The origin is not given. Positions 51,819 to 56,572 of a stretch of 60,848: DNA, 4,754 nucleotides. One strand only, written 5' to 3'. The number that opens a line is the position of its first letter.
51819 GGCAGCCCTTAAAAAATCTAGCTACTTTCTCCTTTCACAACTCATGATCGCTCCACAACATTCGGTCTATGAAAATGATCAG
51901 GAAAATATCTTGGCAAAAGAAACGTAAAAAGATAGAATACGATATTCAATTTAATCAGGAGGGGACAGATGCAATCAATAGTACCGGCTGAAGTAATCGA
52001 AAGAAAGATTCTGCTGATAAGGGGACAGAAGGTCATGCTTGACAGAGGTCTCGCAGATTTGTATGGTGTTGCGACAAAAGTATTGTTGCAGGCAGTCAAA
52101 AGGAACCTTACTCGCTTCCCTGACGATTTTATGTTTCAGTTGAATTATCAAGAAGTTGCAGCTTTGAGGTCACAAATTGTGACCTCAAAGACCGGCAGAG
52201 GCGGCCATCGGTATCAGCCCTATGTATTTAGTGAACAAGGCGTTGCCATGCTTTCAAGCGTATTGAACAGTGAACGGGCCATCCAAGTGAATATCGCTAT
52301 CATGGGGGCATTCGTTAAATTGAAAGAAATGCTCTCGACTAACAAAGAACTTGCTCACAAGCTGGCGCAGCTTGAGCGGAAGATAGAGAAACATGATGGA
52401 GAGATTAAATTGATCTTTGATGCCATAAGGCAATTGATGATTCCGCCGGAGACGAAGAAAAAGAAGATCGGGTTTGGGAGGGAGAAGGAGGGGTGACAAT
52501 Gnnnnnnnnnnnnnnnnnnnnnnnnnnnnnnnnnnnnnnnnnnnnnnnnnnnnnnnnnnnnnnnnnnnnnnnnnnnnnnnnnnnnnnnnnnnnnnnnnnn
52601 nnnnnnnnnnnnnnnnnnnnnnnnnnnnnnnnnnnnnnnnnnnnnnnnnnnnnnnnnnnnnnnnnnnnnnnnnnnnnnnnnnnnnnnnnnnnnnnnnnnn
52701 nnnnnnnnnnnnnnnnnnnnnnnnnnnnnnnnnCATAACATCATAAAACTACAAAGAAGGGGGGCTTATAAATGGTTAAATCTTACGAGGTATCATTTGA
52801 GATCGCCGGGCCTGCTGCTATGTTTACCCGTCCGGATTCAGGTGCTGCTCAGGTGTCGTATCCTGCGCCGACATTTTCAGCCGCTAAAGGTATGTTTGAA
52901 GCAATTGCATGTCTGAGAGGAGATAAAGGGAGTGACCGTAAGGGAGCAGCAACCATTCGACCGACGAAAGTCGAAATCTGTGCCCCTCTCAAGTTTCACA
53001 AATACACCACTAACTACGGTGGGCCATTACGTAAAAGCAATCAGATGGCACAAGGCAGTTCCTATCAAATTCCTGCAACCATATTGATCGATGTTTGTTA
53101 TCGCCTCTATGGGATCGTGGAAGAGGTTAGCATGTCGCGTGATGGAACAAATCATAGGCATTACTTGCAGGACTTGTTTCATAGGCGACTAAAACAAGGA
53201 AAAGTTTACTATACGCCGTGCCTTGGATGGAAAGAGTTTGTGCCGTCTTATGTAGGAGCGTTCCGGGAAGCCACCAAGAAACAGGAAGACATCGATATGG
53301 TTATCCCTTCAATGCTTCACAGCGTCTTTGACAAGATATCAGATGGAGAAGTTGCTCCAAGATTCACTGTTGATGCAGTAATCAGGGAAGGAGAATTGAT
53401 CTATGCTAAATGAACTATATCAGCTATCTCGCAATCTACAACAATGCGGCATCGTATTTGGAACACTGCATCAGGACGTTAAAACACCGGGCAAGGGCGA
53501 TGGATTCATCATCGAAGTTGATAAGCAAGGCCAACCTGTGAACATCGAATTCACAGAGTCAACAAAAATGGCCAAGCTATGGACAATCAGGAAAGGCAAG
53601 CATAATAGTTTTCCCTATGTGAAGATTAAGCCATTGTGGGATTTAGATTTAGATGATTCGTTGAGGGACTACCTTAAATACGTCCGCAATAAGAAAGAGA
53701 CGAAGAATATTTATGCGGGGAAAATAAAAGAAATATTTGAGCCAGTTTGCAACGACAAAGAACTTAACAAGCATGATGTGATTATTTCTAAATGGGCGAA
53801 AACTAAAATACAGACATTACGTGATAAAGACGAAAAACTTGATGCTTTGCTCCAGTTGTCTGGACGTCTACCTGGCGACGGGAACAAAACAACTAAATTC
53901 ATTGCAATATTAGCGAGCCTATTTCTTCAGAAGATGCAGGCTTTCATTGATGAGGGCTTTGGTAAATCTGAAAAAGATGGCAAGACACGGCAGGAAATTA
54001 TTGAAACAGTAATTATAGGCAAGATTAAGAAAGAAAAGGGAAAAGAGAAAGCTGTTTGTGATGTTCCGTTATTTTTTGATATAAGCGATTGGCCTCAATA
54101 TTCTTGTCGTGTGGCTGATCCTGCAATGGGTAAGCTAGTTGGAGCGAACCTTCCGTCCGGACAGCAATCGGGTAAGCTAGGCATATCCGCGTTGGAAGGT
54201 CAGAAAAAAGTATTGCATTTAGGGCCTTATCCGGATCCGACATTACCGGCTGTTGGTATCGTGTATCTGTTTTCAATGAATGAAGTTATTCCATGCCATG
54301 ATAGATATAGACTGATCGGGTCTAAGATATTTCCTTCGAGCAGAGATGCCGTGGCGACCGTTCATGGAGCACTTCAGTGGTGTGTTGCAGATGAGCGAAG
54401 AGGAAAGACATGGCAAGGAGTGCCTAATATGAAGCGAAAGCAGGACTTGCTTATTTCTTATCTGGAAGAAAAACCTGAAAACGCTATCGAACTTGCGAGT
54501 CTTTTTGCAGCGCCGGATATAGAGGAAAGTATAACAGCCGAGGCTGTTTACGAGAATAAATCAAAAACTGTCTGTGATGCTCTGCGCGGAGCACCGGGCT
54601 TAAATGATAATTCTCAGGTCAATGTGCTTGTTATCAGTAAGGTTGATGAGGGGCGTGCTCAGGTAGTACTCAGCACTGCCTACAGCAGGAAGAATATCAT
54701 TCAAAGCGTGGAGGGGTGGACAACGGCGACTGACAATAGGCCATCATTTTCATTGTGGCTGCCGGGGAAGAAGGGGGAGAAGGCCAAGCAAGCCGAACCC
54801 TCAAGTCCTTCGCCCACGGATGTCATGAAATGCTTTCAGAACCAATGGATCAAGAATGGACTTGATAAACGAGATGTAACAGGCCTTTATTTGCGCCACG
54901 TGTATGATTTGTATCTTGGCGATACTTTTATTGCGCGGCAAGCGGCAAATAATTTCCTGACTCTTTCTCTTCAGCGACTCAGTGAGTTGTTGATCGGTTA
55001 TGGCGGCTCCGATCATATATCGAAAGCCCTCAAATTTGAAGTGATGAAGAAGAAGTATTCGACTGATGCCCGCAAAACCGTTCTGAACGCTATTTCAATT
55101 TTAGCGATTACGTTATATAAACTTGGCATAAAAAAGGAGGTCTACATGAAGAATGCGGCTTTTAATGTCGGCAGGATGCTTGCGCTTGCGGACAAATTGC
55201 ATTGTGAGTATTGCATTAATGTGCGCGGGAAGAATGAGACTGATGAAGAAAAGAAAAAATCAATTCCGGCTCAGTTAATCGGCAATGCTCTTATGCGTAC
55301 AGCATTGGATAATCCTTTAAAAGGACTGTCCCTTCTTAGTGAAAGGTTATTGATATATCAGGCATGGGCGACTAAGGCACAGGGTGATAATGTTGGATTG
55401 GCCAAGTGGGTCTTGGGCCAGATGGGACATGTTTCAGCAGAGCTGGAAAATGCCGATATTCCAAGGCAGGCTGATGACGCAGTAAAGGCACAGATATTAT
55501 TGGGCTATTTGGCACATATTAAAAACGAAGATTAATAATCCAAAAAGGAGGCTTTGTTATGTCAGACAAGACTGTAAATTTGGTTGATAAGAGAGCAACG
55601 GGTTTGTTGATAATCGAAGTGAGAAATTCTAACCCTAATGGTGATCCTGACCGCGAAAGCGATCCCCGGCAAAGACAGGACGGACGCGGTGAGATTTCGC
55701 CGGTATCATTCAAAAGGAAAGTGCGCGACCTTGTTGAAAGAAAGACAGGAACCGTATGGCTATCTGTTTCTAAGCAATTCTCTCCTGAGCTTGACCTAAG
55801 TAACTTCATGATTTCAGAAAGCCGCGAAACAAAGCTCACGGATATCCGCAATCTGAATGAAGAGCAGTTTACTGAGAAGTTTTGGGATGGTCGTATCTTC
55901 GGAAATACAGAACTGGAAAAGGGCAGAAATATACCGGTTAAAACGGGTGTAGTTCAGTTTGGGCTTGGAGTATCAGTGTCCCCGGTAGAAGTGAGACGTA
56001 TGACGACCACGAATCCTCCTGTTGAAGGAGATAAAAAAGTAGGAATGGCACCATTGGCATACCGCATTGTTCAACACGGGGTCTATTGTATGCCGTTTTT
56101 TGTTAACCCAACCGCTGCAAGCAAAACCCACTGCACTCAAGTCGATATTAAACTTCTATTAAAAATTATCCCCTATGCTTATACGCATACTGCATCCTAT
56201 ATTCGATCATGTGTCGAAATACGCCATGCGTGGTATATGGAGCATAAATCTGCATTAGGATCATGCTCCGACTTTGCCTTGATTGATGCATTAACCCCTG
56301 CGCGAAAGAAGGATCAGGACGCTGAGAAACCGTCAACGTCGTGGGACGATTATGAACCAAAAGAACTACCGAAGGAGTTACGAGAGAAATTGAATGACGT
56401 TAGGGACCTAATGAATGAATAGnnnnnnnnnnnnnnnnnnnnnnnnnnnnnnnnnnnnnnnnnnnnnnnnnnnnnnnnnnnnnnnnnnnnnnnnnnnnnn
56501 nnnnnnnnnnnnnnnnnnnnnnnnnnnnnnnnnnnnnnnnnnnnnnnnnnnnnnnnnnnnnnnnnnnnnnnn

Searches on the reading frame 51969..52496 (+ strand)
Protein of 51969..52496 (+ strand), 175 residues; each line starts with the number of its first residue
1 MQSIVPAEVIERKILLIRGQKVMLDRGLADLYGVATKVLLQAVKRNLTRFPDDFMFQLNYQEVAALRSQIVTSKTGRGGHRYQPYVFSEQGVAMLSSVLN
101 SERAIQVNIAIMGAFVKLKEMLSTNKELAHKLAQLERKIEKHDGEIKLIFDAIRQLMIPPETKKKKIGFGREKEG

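Call 3: search_protein_families(library=ncbifam, proteins=[window:51969-52496:+], max_evalue=0.01)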
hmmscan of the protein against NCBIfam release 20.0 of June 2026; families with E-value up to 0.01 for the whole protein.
window:51969-52496:+ (175 aa): 0 families

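Call 4: search_protein_families(library=pfam, proteins=[window:51969-52496:+], max_evalue=0.01)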
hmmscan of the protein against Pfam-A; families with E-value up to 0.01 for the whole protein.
window:51969-52496:+ (175 aa): 2 families
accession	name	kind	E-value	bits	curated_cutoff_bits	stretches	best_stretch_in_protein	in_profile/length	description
PF10543.14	ORF6N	-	2.8e-32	111.3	27.8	1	13-98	2-86/86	ORF6N domain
PF09669.15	Phage_pRha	-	0.0032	18.4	29.9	1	28-119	6-90/91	Phage regulatory protein Rha (Phage_pRha)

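Call 5: search_protein_families(library=padloc, proteins=[window:51969-52496:+], max_evalue=0.01)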
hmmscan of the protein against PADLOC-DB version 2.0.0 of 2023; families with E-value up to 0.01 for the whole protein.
window:51969-52496:+ (175 aa): 3 families
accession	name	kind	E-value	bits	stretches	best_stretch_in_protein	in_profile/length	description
PDLC04869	PDC-S05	-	1.8e-57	192.9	1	4-167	11-174/306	-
PDLC04856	PDC-S05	-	1.7e-56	188.8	1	2-168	2-174/177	-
PDLC04849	PDC-S05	-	9.8e-37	124.4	1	1-139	1-138/183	-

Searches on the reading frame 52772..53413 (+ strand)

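Call 3: search_protein_families(library=ncbifam, proteins=[window:52772-53413:+], max_evalue=0.01)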
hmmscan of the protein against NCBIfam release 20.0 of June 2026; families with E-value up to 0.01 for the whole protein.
window:52772-53413:+ (213 aa): 3 families
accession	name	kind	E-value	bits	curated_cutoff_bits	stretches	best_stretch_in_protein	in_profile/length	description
TIGR01876.1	cas_Cas5d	exception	8.2e-09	35.9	85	1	9-184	1-166/203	type I-C CRISPR-associated protein Cas5c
TIGR02593.1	CRISPR_cas5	subfamily_domain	3.9e-08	32.9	17.8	1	8-45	3-40/43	CRISPR-associated protein Cas5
TIGR02592.1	cas_Cas5h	exception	5e-06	26.4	97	1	8-182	4-171/241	type I-B CRISPR-associated protein Cas5b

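Call 4: search_protein_families(library=pfam, proteins=[window:52772-53413:+], max_evalue=0.01)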
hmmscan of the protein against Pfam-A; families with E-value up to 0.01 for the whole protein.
window:52772-53413:+ (213 aa): 1 family
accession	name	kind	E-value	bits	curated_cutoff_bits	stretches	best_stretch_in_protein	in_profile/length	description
PF09704.15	Cas_Cas5d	-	1.3e-10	42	23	1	9-165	4-155/217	CRISPR-associated protein (Cas_Cas5)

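Call 5: search_protein_families(library=padloc, proteins=[window:52772-53413:+], max_evalue=0.01)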
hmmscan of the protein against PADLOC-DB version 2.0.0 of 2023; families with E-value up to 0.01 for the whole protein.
window:52772-53413:+ (213 aa): 10 families
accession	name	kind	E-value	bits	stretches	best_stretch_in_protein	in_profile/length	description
PDLC01264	Cas5c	-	2e-19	68.5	1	8-207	2-173/178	CAS-I-C; effector_G5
PDLC01365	Cas5c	-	2e-19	68.5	1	8-207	2-173/178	CAS-I-C; effector_G5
PDLC01306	Cas5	-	9.1e-16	56.6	1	9-165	3-136/174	CAS-I; effector_G5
PDLC01644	Cas5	-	1.8e-15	55.8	1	9-182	4-162/192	CAS-I; effector_G5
PDLC02096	Cas5b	-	1.6e-09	35.8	1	9-180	6-161/223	-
PDLC00948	Cas5c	-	2.2e-09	35.9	1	9-184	1-166/203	"CRISPR-associated protein Cas5, subtype I-C/DVULG"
PDLC00950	Cas5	-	1e-08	32.9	1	8-45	3-40/43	CRISPR-associated protein Cas5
PDLC01432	Cas5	-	1.3e-07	30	1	8-185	5-162/211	CAS-I-B; effector_G5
PDLC01305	Cas5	-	1.6e-07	29.5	1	8-178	2-157/174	CAS-I-B; effector_G5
PDLC00951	Cas5b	-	1.3e-06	26.4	1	8-182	4-171/241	"CRISPR-associated protein Cas5, subtype I-B/HMARI"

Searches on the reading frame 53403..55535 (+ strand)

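Call 3: search_protein_families(library=ncbifam, proteins=[window:53403-55535:+], max_evalue=0.01)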
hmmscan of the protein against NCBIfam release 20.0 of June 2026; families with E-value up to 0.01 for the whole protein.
window:53403-55535:+ (710 aa): 0 families

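Call 4: search_protein_families(library=pfam, proteins=[window:53403-55535:+], max_evalue=0.01)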
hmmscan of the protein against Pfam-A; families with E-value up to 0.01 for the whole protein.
window:53403-55535:+ (710 aa): 0 families

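Call 5: search_protein_families(library=padloc, proteins=[window:53403-55535:+], max_evalue=0.01)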
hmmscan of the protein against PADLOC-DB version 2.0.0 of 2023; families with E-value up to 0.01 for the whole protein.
window:53403-55535:+ (710 aa): 4 families
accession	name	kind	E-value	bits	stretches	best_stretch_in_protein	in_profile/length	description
PDLC01562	Cas8c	-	1.9e-146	487.7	1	1-708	1-645/658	CAS-I-C; effector_LS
PDLC01647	Cas8c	-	6.9e-07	26.5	1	162-702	101-517/525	CAS-I-C; effector_LS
PDLC00970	Cas8c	-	0.007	13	0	583-703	473-574/588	"CRISPR-associated protein Cas8c/Csd1, subtype I-C/DVULG"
PDLC01423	Cas5_IIId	-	0.0096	12.5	0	83-147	356-418/482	CAS-III-D; effector_G5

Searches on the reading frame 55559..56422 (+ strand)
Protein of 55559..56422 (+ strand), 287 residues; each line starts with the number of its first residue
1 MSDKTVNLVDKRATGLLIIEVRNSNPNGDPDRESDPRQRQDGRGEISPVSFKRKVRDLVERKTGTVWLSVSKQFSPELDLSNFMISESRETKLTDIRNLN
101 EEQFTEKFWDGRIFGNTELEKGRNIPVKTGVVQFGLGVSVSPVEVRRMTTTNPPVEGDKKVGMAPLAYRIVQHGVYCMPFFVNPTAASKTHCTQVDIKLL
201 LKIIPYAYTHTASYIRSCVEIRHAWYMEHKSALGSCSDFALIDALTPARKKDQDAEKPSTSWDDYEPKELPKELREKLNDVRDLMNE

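Call 3: search_protein_families(library=ncbifam, proteins=[window:55559-56422:+], max_evalue=0.01)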
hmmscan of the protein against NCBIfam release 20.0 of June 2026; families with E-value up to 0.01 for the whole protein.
window:55559-56422:+ (287 aa): 3 families
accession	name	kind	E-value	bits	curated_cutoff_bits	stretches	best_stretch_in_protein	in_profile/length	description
TIGR02589.1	cas_Csd2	exception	4.9e-31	108.2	182.25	1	17-273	6-274/284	type I-C CRISPR-associated protein Cas7/Csd2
TIGR01595.1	cas_CT1132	subfamily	1.2e-25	90.6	125.8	1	9-266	1-264/268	CRISPR-associated protein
TIGR02590.1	cas_Csh2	exception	7.9e-13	48.5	171.55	1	16-212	5-205/286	type I-B CRISPR-associated protein Cas7/Csh2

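Call 4: search_protein_families(library=pfam, proteins=[window:55559-56422:+], max_evalue=0.01)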
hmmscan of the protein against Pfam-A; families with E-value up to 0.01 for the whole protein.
window:55559-56422:+ (287 aa): 1 family
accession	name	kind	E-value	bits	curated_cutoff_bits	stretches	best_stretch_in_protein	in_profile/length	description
PF05107.17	Cas_Cas7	-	9.9e-52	176.4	33.2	1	11-266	1-245/249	CRISPR-associated protein Cas7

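Call 5: search_protein_families(library=padloc, proteins=[window:55559-56422:+], max_evalue=0.01)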
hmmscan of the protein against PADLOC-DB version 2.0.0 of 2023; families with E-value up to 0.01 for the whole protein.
window:55559-56422:+ (287 aa): 8 families
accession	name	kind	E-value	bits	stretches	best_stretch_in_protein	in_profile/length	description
PDLC01614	Cas7b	-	1.8e-52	176.7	1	11-266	1-243/247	"CAS-I-B,CAS-I-C; effector_G7"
PDLC01302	Cas7c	-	4e-33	113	1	16-266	5-247/261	CAS-I-C; effector_G7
PDLC00958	Cas7c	-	1.3e-31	108.2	1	17-273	6-274/284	"CRISPR-associated protein Cas7/Csd2, subtype I-C/DVULG"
PDLC01253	Cas7c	-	4.3e-28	96.7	1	9-253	1-223/230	CAS-I-C; effector_G7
PDLC00964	Cas7b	-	3.2e-26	90.6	1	9-266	1-264/268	"CRISPR-associated protein, CT1132 family"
PDLC01461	Cas7c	-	1.2e-22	78.8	1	9-243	2-218/250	CAS-I-C; effector_G7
PDLC01303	Cas7b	-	2.7e-14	51.5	1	16-209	5-182/261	CAS-I-B; effector_G7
PDLC00963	Cas7b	-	2.1e-13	48.5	1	16-212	5-205/286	"CRISPR-associated protein Cas7/Csh2, subtype I-B/HMARI"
